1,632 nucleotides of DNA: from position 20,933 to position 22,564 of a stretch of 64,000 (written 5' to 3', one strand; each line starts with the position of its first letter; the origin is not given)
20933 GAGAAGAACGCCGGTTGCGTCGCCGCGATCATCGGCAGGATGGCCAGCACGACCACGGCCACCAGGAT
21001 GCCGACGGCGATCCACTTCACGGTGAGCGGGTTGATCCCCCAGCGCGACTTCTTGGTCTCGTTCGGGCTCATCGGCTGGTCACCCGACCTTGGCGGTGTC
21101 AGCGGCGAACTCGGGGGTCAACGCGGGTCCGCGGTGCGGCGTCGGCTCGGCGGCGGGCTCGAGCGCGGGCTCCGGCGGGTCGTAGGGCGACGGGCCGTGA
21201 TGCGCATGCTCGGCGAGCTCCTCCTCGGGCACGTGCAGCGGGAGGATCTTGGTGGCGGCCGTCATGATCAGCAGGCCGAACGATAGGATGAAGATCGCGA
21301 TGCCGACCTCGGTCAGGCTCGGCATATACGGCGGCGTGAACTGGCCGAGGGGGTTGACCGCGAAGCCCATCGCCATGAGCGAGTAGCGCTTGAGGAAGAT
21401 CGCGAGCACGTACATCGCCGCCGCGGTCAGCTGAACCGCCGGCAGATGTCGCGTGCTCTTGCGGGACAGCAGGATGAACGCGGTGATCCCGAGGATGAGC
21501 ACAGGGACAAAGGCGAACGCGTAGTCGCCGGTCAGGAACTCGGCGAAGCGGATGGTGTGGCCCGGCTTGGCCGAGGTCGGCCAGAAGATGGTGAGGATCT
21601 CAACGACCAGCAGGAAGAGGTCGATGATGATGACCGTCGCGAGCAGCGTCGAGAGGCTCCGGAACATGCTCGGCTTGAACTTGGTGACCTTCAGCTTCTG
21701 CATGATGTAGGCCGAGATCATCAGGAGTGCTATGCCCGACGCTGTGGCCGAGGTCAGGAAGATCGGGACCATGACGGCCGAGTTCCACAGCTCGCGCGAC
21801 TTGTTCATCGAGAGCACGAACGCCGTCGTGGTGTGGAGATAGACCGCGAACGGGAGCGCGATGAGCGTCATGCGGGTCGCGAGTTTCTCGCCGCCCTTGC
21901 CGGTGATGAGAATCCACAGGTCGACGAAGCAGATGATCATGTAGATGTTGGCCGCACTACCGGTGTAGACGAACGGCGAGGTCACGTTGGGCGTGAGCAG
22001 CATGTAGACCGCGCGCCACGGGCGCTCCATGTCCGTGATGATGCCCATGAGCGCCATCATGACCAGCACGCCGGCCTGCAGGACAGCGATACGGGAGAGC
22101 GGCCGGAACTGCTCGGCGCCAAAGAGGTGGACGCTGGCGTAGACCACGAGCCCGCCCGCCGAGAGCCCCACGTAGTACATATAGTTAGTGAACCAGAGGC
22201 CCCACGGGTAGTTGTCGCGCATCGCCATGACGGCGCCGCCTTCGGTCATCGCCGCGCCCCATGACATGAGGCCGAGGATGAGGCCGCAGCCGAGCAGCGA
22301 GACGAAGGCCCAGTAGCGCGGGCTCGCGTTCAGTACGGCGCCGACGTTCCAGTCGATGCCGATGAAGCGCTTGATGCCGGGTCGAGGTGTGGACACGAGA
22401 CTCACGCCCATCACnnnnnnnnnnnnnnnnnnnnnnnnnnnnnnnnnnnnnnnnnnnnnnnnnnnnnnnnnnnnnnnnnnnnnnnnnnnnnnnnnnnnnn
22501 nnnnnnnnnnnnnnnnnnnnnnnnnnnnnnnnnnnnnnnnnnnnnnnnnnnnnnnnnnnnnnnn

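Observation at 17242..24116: Seven-gene translationally coupled multihaem-cytochrome / NrfCD-type operon (up to 45 haem sites): candidate undescribed transmembrane-to-surface electron conduit in a Gram-positive-type genome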

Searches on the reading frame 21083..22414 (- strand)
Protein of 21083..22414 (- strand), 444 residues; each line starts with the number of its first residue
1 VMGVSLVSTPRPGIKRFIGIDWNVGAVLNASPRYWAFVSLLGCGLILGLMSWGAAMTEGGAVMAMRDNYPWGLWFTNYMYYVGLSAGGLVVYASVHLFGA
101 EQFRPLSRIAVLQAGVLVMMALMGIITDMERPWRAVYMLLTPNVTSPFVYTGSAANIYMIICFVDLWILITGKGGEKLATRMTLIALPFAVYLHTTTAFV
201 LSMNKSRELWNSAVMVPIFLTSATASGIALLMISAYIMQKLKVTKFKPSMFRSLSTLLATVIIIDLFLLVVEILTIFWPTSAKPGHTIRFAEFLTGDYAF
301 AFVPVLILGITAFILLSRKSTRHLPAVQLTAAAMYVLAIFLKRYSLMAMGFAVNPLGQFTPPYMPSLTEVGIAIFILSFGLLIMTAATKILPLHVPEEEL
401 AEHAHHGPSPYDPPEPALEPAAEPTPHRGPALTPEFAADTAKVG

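Call 7: search_protein_families(library=pfam, proteins=[window:21083-22414:-], max_evalue=0.01)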
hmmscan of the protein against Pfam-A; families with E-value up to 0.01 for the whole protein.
window:21083-22414:- (444 aa): 1 family
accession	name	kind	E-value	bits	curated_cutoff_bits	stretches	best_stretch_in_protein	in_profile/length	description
PF03916.19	NrfD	-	4e-34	119.1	25.8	1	62-352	2-310/313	Polysulphide reductase, NrfD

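Call 8: search_protein_families(library=ncbifam, proteins=[window:21083-22414:-], max_evalue=0.01)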
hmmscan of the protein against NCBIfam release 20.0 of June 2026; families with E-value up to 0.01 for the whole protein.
window:21083-22414:- (444 aa): 5 families
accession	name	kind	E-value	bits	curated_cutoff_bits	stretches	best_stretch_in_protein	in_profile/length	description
NF045798.1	DsrP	equivalog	1e-41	143.6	350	1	26-390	4-339/346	sulfate reduction electron transfer complex DsrMKJOP subunit DsrP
NF045714.1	sulf_resp_HmcC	equivalog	1.4e-18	67.3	550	1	45-393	12-367/376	sulfate respiration complex protein HmcC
NF041784.1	mnquin_red_QrcD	equivalog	1e-16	61.3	570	2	218-400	222-407/408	menaquinone reductase integral membrane subunit QrcD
NF008133.1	PRK10881.1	equivalog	5.8e-14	52.4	450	1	59-393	38-373/377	Ni/Fe-hydrogenase cytochrome b subunit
TIGR03148.1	cyt_nit_nrfD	equivalog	1.7e-07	30.8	347.6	1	177-345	139-306/316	cytochrome c nitrite reductase subunit NrfD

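Call 12: find_encoding_contigs(protein=window:21083-22414:-, flank=10000, max_places=6)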
Protein window:21083-22414:- (444 aa): no gene with exactly this product is on record in the collection.

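Call 34: search_solved_structures(query=window:21083-22414:-, max_evalue=0.01)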
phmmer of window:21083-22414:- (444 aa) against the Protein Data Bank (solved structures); distinct sequences matched with E-value up to 0.01: 0.

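Call 76: find_homologous_proteins(query=window:21083-22414:-, max_evalue=0.00001)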
Query window:21083-22414:- (444 aa): 353 proteins with E <= 0.00001 among 8000 candidates; the best 120 are listed.
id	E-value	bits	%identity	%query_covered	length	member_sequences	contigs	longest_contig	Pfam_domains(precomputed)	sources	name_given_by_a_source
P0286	1.3e-265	899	93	100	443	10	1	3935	PF03916.20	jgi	-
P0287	1.8e-240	816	89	93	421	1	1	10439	PF03916.20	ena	-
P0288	1.7e-212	724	80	93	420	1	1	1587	PF03916.20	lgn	-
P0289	3.5e-209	713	80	94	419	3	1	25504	PF03916.20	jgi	-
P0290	2.4e-207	707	77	94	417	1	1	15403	PF03916.20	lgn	-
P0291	3.0e-207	707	78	94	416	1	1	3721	PF03916.20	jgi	jgi:molybdopterin-containing oxidoreductase family membrane subunit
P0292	8.7e-207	705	77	94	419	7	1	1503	PF03916.20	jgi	jgi:dimethyl sulfoxide reductase membrane subunit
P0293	8.4e-206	702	78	93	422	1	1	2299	PF03916.20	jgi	jgi:molybdopterin-containing oxidoreductase family membrane subunit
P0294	6.5e-205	699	78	94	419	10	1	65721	PF03916.20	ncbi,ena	-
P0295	7.7e-205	699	76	94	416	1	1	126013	PF03916.20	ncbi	-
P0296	9.0e-205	699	77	94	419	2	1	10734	PF03916.20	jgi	-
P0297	3.6e-204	697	75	94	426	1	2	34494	PF03916.20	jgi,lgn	jgi:molybdopterin-containing oxidoreductase family membrane subunit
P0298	3.7e-204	697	75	93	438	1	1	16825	PF03916.20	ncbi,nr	ncbi:MAG: NrfD/PsrC family molybdoenzyme membrane anchor subunit [Coriobacteriia bacterium]|nr:NrfD/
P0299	5.0e-204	696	77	91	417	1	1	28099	PF03916.20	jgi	-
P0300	6.3e-204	696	79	93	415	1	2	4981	PF03916.20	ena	-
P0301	1.0e-203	695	77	94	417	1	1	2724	PF03916.20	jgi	jgi:molybdopterin-containing oxidoreductase family membrane subunit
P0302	1.4e-203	695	77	92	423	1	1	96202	PF03916.20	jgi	-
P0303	1.8e-203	695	76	94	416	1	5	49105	PF03916.20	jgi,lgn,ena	-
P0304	3.7e-203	693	77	91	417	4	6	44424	PF03916.20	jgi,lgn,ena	jgi:molybdopterin-containing oxidoreductase family membrane subunit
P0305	5.3e-203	693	76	94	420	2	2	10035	PF03916.20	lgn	-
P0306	7.2e-203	693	78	90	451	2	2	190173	PF03916.20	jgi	jgi:dimethyl sulfoxide reductase membrane subunit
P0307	8.7e-203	692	79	88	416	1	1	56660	PF03916.20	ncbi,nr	ncbi:MAG: hypothetical protein EG823_08460 [Actinobacteria bacterium]|nr:hypothetical protein [Actin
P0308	1.6e-202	691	75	94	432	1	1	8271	PF03916.20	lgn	-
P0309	3.1e-202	690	76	94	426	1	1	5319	PF03916.20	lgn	-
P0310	3.6e-202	690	77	89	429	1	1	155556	PF03916.20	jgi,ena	-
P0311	4.4e-202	690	76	94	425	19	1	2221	PF03916.20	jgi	jgi:molybdopterin-containing oxidoreductase family membrane subunit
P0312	8.4e-202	689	76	94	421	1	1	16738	PF03916.20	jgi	jgi:molybdopterin-containing oxidoreductase family membrane subunit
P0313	9.4e-202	689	75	95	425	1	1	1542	PF03916.20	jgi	-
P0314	1.2e-201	688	77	89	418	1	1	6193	PF03916.20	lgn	-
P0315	1.2e-201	688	76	94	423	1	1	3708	PF03916.20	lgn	-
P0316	1.2e-201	688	77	90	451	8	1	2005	PF03916.20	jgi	jgi:dimethyl sulfoxide reductase membrane subunit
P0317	1.3e-201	688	78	95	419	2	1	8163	PF03916.20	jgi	-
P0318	4.0e-201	687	76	93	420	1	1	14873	PF03916.20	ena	-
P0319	4.4e-201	687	77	91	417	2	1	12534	PF03916.20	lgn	-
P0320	7.0e-201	686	77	90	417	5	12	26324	PF03916.20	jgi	jgi:molybdopterin-containing oxidoreductase family membrane subunit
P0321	8.1e-201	686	77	90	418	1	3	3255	PF03916.20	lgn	-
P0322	8.1e-201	686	76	91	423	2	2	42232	PF03916.20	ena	-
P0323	1.3e-200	685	76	91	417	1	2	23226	PF03916.20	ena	-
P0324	2.2e-200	684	74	95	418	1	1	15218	PF03916.20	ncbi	-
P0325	4.1e-200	683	77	92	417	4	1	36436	PF03916.20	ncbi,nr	ncbi:MAG: NrfD/PsrC family molybdoenzyme membrane anchor subunit [Coriobacteriia bacterium]|nr:NrfD/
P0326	4.4e-200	683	74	94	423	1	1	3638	PF03916.20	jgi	jgi:molybdopterin-containing oxidoreductase family membrane subunit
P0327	4.8e-200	683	74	94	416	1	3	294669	PF03916.20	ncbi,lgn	-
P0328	5.4e-200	683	77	90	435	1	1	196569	PF03916.20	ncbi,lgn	-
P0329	8.1e-200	682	75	93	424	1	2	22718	PF03916.20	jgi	jgi:molybdopterin-containing oxidoreductase family membrane subunit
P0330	9.9e-200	682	76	90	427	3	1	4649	PF03916.20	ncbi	-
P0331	1.1e-199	682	77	88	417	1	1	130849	PF03916.20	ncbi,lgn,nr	ncbi:MAG: NrfD/PsrC family molybdoenzyme membrane anchor subunit [Coriobacteriia bacterium]|nr:NrfD/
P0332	2.0e-199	681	74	94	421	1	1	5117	PF03916.20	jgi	jgi:molybdopterin-containing oxidoreductase family membrane subunit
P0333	2.5e-199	681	78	90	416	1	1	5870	PF03916.20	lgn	-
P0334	2.7e-199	681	77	90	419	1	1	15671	PF03916.20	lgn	-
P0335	4.4e-199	680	73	96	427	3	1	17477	PF03916.20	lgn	-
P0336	7.8e-199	679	74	93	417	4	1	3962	PF03916.20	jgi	jgi:molybdopterin-containing oxidoreductase family membrane subunit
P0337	1.1e-198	679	76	90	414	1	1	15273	PF03916.20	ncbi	-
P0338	1.2e-198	679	76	91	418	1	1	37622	PF03916.20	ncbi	-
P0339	1.5e-198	678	74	95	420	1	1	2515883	PF03916.20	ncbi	-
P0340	1.6e-198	678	75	94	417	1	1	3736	PF03916.20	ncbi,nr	ncbi:MAG: NrfD/PsrC family molybdoenzyme membrane anchor subunit [Coriobacteriia bacterium]|nr:NrfD/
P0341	1.8e-198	678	72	96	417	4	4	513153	PF03916.20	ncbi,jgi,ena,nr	ncbi:MAG: hypothetical protein CVT59_10865 [Actinobacteria bacterium HGW-Actinobacteria-1]|jgi:molyb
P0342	2.5e-198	678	73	95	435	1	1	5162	PF03916.20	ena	-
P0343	3.0e-198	677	75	93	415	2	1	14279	PF03916.20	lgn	-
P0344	3.3e-198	677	74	95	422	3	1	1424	PF03916.20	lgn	-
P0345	5.5e-198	676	74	92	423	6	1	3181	PF03916.20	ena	-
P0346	7.2e-198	676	76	91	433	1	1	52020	PF03916.20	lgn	-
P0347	7.4e-198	676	74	95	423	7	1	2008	PF03916.20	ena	-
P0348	8.8e-198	676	73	96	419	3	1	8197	PF03916.20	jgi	jgi:molybdopterin-containing oxidoreductase family membrane subunit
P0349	9.4e-198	676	72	96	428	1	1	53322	PF03916.20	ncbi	-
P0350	1.3e-197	675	77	90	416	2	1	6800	PF03916.20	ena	-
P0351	2.0e-197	675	74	96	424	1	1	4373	PF03916.20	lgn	-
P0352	3.1e-197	674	77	90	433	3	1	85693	PF03916.20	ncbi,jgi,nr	ncbi:MAG: polysulfide reductase NrfD [Coriobacteriia bacterium]|nr:polysulfide reductase NrfD [Corio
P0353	3.2e-197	674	74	93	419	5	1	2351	PF03916.20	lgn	-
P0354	3.5e-197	674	76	90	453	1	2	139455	PF03916.20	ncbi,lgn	-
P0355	3.7e-197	674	74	96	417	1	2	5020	PF03916.20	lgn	-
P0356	4.4e-197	673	77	89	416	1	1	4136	PF03916.20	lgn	-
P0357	4.5e-197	673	76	92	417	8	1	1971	PF03916.20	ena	-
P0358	4.5e-197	673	73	97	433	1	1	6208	PF03916.20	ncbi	-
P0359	4.8e-197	673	77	89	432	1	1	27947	PF03916.20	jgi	-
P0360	5.6e-197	673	74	93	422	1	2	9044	PF03916.20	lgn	-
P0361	5.6e-197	673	72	95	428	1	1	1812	PF03916.20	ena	-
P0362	5.9e-197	673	78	87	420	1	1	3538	PF03916.20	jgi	jgi:molybdopterin-containing oxidoreductase family membrane subunit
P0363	6.3e-197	673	77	90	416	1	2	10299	PF03916.20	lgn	-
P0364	6.6e-197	673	74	94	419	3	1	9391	PF03916.20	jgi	jgi:molybdopterin-containing oxidoreductase family membrane subunit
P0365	7.1e-197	673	75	90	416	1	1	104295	PF03916.20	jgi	jgi:molybdopterin-containing oxidoreductase family membrane subunit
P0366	7.2e-197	673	76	89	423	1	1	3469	PF03916.20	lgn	-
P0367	7.6e-197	673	77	90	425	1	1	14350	PF03916.20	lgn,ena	-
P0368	9.5e-197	672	73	93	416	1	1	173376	PF03916.20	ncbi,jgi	-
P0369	1.2e-196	672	75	95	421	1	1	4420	PF03916.20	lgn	-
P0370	1.4e-196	672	77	89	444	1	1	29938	PF03916.20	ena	-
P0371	1.4e-196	672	76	89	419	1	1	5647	PF03916.20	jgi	jgi:dimethyl sulfoxide reductase membrane subunit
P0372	1.4e-196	672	76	90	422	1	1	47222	PF03916.20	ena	-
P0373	3.1e-196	671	72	95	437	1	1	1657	PF03916.20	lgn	-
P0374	4.1e-196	670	73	93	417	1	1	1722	PF03916.20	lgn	-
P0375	6.1e-196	670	73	93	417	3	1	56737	PF03916.20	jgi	-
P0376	6.8e-196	670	77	88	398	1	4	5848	PF03916.20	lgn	-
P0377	1.1e-195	669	76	92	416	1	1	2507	PF03916.20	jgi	jgi:molybdopterin-containing oxidoreductase family membrane subunit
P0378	2.0e-195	668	71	95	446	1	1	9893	PF03916.20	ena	-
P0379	2.3e-195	668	73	94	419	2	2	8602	PF03916.20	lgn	-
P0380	7.2e-195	666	76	90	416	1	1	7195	PF03916.20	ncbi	-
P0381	1.1e-194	666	74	91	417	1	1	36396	PF03916.20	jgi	jgi:molybdopterin-containing oxidoreductase family membrane subunit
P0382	1.2e-194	665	72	96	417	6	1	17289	PF03916.20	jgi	-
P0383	2.8e-194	664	75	91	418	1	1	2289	PF03916.20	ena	-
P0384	2.9e-194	664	72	96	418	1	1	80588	PF03916.20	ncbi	ncbi:MAG: NrfD/PsrC family molybdoenzyme membrane anchor subunit [Coriobacteriia bacterium]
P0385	3.1e-194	664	72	97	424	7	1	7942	PF03916.20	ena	-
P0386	3.9e-194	664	70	96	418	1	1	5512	PF03916.20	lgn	-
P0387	4.4e-194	664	72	96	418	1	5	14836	PF03916.20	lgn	-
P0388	6.7e-194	663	72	99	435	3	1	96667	PF03916.20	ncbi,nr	ncbi:MAG TPA: NrfD/PsrC family molybdoenzyme membrane anchor subunit [Coriobacteriia bacterium]|nr:N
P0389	7.3e-194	663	73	99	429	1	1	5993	PF03916.20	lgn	-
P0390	7.4e-194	663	73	93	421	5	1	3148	PF03916.20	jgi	-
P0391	9.9e-194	662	72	96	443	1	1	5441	PF03916.20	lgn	-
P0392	1.4e-193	662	74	91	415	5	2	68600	PF03916.20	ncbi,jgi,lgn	ncbi:MAG: NrfD/PsrC family molybdoenzyme membrane anchor subunit [Coriobacteriia bacterium]|jgi:moly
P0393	1.4e-193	662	72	95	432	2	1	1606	PF03916.20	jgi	jgi:dimethyl sulfoxide reductase membrane subunit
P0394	1.8e-193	662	72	96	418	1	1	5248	PF03916.20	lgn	-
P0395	1.9e-193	661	74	94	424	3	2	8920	PF03916.20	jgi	jgi:dimethyl sulfoxide reductase membrane subunit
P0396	2.4e-193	661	73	93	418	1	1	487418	PF03916.20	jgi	-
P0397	2.8e-193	661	74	94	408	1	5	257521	PF03916.20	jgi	jgi:molybdopterin-containing oxidoreductase family membrane subunit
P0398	3.9e-193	660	75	90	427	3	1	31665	PF03916.20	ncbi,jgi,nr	ncbi:MAG: NrfD/PsrC family molybdoenzyme membrane anchor subunit [Coriobacteriia bacterium]|jgi:moly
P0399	4.7e-193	660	75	88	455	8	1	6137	PF03916.20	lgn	-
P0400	9.9e-193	659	75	91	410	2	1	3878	PF03916.20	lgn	-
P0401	1.1e-192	659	73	93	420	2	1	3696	PF03916.20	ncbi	-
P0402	1.7e-192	658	73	93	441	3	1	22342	PF03916.20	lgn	-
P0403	2.0e-192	658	69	97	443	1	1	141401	PF03916.20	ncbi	-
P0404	5.2e-192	657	75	92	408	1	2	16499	PF03916.20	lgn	-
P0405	1.2e-191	656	73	89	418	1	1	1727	PF03916.20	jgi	jgi:molybdopterin-containing oxidoreductase family membrane subunit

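Call 79: search_solved_structures(query=A4, max_evalue=1)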
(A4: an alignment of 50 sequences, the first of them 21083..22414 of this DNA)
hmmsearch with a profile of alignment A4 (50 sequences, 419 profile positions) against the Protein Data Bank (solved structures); distinct sequences matched with E-value up to 1: 3.
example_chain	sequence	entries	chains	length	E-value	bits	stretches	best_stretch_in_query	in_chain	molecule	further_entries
6btm_C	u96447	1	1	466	0.00013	24.2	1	26-166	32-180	Alternative Complex III subunit C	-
6f0k_C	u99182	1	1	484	0.032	16.3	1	28-166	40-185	Polysulphide reductase NrfD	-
8k9e_C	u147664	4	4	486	0.6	12.1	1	184-393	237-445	Polysulphide reductase NrfD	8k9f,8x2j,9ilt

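Call 84: predict_structure(alignment_id=A4)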
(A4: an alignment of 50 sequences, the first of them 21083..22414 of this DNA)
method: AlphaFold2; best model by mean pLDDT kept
length: 444 residues; sequences in the alignment: 50
mean_pLDDT: 76.8   pTM: 0.76
mean pLDDT of the five models: 76.8, 75.2, 74.8, 73.8, 72.7
residues with pLDDT >= 90: 105; 70-90: 209; 50-70: 85; < 50: 45
segments of 3 or more residues with pLDDT < 50: 1-4, 66-71, 203-213, 420-438, 440-444
pLDDT, mean of each block of 10 residues (from residue 1): 53 87 91 94 95 84 56 66 79 75 76 85 77 78 64 76 85 81 82 65 48 62 89 90 86 92 89 79 69 85 92 95 94 93 73 62 79 89 91 76 59 56 46 46 44
secondary structure, 60 per line:
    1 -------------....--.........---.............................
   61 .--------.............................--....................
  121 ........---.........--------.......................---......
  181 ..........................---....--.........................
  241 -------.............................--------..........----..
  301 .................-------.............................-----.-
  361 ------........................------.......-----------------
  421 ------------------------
elements in order: E14-17 E20-23 H24-28 H32-61 H70-98 H101-128 H132-140 H149-171 H175-206 H210-213 H216-240 H248-276 H285-294 H299-317 H325-352 H367-390 H397-403

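Call 86: fold_search(model_id=the predicted structure, library=pdb)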
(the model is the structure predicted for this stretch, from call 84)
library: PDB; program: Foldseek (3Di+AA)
matches with E <= 10: 585; with E <= 0.001: 9
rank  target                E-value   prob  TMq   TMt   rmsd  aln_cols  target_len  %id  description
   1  8k9e_C                1.2e-12  1.00  0.72  0.72   3.9       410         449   16  Cryo-EM structure of the photosynthetic alternative complex III from Chloroflexus aurantiacus at 3.3 angstrom (released 2024-03-06)
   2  6btm_C                1.5e-12  1.00  0.72  0.71   3.3       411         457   17  Structure of Alternative Complex III from Flavobacterium johnsoniae (Wild Type) (released 2018-05-09)
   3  6lod_C                2.4e-11  1.00  0.71  0.70   3.9       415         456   15  Cryo-EM structure of the air-oxidized photosynthetic alternative complex III from Roseiflexus castenholzii (released 2020-11-04)
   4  6f0k_C                2.7e-10  1.00  0.73  0.72   3.3       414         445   17  Alternative complex III (released 2018-05-09)
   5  6btm_F                3.6e-07  1.00  0.57  0.63   6.9       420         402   14  Structure of Alternative Complex III from Flavobacterium johnsoniae (Wild Type) (released 2018-05-09)
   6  8k9e_F                5.7e-07  1.00  0.56  0.62   6.7       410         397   15  Cryo-EM structure of the photosynthetic alternative complex III from Chloroflexus aurantiacus at 3.3 angstrom (released 2024-03-06)
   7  9ilt_F                6.5e-07  1.00  0.56  0.62   6.9       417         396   16  Crystal structure of alternative complex III from Chloroflexus aurantiacus (released 2025-03-19)
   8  6lod_F                7.6e-06  1.00  0.59  0.66   6.6       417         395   16  Cryo-EM structure of the air-oxidized photosynthetic alternative complex III from Roseiflexus castenholzii (released 2020-11-04)
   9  2vpw_C                3.4e-04  1.00  0.39  0.61   6.1       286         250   19  Polysulfide reductase with bound menaquinone (released 2008-06-10)
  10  9r2g_A                6.1e-03  1.00  0.42  0.47  11.1       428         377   13  Cytochrome bd II oxidase qOR-2 type from Mycobacterium smegmatis (released 2026-03-04)
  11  8b4o_A                7.6e-03  1.00  0.38  0.38   9.6       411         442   14  Cryo-EM structure of cytochrome bd oxidase from C. glutamicum (released 2022-12-28)
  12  5doq_B                8.3e-03  1.00  0.40  0.50   7.2       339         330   16  The structure of bd oxidase from Geobacillus thermodenitrificans (released 2016-05-04)
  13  9r2g_D                2.2e-02  1.00  0.36  0.45   8.8       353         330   11  Cytochrome bd II oxidase qOR-2 type from Mycobacterium smegmatis (released 2026-03-04)
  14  8wre_A                4.0e-02  0.28  0.13  0.14  22.6       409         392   12  Human VMAT2 in complex with dopamine (released 2024-09-25)
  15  3vvp_B                4.5e-02  0.33  0.16  0.17  23.4       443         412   14  Crystal structure of MATE in complex with Br-NRF (released 2013-04-03)
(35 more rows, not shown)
